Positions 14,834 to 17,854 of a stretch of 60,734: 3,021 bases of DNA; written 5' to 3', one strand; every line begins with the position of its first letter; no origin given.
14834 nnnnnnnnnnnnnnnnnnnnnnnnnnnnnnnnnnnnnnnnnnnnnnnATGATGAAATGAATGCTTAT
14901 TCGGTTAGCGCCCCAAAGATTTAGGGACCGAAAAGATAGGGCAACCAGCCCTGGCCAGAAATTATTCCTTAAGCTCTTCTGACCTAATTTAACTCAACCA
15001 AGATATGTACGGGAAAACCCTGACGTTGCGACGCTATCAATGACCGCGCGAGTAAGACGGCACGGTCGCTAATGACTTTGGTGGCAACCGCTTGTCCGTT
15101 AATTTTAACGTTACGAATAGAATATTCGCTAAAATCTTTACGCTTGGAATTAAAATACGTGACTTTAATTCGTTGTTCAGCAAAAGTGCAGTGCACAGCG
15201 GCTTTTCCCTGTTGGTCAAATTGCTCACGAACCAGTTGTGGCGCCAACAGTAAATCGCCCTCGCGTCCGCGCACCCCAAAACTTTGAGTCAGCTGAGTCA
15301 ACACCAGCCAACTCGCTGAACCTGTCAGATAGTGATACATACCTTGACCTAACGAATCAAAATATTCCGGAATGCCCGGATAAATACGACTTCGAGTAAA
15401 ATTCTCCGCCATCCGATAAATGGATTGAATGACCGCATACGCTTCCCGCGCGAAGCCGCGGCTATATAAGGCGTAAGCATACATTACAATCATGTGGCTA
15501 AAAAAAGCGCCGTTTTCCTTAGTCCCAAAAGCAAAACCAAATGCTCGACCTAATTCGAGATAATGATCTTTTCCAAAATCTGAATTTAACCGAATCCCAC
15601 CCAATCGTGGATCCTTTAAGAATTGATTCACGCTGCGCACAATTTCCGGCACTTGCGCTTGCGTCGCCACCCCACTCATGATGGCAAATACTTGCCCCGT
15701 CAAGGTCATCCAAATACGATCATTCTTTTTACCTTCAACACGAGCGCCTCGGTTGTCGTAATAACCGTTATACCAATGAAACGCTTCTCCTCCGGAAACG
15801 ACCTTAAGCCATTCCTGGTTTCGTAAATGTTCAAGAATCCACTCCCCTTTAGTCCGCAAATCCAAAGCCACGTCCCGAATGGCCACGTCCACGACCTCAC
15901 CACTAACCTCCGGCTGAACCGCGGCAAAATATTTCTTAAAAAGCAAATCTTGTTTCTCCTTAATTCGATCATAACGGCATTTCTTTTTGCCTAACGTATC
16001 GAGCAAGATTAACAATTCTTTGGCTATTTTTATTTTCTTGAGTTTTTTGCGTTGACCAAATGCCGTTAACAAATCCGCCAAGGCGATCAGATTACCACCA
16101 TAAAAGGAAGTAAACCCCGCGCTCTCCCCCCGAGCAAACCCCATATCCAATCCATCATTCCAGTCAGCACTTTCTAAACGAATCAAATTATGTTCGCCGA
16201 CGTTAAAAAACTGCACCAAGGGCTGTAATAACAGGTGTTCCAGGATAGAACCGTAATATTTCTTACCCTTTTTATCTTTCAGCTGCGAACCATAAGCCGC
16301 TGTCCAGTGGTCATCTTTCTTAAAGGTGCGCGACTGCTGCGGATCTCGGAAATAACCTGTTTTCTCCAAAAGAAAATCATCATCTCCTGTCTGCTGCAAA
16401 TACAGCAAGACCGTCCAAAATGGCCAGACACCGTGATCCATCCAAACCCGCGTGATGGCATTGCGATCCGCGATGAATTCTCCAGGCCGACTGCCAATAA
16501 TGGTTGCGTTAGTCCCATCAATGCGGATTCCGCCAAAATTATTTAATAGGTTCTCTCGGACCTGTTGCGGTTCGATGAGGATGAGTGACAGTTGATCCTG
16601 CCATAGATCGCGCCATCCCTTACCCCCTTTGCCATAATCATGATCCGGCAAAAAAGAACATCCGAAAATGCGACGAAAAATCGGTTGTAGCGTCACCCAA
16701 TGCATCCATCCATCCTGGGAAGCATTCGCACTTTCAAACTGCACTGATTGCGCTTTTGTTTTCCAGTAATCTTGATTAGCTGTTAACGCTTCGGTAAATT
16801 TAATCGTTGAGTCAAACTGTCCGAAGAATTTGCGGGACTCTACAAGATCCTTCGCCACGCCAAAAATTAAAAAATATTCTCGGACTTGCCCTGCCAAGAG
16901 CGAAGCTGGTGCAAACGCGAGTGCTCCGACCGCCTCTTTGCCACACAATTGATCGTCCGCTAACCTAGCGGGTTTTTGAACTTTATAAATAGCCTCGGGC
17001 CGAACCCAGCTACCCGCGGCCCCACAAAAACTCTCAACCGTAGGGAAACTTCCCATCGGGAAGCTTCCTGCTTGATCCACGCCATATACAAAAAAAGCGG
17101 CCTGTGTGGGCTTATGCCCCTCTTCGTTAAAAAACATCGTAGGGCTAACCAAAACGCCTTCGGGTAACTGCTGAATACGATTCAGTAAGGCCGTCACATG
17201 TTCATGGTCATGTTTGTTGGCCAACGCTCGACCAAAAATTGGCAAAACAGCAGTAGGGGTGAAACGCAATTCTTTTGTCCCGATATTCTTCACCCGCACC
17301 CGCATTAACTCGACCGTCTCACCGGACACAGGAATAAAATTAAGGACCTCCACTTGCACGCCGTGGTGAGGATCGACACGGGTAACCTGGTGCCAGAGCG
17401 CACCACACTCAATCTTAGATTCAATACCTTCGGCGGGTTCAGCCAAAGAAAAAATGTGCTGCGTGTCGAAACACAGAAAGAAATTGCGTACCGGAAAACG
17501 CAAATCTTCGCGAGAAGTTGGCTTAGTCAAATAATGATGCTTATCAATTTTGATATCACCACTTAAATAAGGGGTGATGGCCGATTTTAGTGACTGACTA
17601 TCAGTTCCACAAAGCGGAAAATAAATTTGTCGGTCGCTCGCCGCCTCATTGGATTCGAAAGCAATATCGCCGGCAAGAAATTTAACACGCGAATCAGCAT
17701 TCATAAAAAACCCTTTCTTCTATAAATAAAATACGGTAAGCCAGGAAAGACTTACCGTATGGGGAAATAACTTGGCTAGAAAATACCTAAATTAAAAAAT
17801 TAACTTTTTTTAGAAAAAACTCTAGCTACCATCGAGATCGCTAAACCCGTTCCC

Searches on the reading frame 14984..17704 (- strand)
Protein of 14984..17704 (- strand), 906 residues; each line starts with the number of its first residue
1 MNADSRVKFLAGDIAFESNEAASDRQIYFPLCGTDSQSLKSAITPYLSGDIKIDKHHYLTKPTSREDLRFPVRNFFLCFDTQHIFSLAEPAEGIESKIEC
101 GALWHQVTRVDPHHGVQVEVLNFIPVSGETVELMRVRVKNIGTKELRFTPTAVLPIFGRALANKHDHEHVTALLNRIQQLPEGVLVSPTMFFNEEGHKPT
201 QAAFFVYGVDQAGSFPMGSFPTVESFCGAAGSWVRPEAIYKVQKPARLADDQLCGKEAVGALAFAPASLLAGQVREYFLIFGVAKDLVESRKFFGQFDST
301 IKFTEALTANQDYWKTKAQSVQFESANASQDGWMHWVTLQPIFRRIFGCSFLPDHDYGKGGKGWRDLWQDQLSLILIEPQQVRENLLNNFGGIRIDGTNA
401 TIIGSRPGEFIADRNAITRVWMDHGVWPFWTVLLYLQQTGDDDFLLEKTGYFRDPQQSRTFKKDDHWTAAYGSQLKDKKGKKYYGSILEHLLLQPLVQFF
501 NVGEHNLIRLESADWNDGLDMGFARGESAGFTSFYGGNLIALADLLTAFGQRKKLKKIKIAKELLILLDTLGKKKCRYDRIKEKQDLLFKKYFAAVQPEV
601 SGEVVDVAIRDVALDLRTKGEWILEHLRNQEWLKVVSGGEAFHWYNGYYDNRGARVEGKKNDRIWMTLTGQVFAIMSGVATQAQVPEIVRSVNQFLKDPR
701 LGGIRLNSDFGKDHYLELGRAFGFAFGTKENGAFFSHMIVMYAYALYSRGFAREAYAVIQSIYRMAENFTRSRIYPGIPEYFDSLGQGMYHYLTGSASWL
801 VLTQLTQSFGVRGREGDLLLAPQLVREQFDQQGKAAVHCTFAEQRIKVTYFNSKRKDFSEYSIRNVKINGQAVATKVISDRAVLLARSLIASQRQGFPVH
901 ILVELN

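Call 28: search_protein_families(library=pfam, proteins=[window:14984-17704:-], max_evalue=0.001)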
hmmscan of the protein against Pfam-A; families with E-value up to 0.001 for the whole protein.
window:14984-17704:- (906 aa): 2 families
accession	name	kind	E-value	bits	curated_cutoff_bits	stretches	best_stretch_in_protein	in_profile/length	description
PF17167.11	Glyco_hydro_94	-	1.4e-23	83.8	27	2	643-802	247-412/420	Glycosyl hydrolase 94 superfamily, catalytic domain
PF06165.18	GH94_b-supersand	-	0.00033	20.7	23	1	111-282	91-251/251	Glycosyl hydrolase 94, supersandwich domain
